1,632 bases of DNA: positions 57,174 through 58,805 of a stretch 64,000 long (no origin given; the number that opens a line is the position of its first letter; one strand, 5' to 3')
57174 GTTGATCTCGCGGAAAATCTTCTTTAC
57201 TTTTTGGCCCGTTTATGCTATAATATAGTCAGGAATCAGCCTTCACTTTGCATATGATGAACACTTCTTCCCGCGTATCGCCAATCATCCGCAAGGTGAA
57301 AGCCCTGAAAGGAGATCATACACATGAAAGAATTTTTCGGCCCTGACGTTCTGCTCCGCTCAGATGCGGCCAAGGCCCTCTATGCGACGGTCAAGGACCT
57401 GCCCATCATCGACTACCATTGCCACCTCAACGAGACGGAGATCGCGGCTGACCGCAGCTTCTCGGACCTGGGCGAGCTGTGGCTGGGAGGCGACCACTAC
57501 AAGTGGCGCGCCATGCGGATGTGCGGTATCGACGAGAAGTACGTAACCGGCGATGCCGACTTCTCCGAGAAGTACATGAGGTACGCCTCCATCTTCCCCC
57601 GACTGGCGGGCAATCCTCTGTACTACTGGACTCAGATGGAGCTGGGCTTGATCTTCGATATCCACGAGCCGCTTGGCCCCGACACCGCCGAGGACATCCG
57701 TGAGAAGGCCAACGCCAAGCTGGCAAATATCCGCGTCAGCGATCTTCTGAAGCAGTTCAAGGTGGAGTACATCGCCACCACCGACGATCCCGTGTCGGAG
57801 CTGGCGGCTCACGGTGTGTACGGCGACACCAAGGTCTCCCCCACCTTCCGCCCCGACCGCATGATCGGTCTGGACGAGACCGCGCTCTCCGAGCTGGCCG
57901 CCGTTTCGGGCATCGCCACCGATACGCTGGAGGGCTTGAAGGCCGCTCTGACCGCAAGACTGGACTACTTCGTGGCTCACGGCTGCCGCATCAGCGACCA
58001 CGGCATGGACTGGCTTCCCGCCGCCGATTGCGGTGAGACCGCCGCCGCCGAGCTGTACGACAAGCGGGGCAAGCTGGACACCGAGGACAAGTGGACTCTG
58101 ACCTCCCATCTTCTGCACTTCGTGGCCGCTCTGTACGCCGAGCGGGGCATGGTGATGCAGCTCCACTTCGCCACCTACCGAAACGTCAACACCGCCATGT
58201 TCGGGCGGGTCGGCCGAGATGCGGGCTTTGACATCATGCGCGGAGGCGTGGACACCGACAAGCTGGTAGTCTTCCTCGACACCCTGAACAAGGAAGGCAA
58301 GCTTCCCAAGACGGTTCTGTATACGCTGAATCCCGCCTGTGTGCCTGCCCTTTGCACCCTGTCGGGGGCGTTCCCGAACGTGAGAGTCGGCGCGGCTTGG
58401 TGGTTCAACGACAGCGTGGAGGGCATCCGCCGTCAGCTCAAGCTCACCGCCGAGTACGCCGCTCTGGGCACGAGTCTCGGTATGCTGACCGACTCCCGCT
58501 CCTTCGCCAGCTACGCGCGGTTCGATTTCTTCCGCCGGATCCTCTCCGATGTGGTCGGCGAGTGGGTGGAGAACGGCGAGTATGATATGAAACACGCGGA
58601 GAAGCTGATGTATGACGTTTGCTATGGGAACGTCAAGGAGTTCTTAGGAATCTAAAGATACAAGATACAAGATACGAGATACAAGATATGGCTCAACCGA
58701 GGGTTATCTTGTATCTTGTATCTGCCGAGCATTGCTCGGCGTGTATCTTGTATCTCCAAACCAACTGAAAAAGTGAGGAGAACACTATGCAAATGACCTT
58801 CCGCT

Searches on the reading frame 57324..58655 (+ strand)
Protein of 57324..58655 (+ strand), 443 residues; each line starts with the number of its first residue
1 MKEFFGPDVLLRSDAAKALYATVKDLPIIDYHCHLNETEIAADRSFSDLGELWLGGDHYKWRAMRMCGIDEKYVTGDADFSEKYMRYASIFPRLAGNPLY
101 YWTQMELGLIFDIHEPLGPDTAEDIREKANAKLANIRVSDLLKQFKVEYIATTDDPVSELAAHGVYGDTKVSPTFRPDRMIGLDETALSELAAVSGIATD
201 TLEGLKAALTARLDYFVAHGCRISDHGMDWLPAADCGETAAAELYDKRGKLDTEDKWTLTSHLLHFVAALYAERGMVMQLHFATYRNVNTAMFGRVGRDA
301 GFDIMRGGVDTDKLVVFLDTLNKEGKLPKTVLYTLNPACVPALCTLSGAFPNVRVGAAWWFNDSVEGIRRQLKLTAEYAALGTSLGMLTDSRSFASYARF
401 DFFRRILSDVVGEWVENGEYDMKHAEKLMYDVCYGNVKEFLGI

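Call 13: search_protein_families(library=ncbifam, proteins=[window:57324-58655:+])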
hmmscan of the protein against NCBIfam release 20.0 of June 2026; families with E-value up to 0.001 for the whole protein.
window:57324-58655:+ (443 aa): 1 family
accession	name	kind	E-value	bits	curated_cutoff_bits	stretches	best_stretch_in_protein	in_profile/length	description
NF002794.0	PRK02925.1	equivalog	4.8e-142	474.1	387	1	1-440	1-456/459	glucuronate isomerase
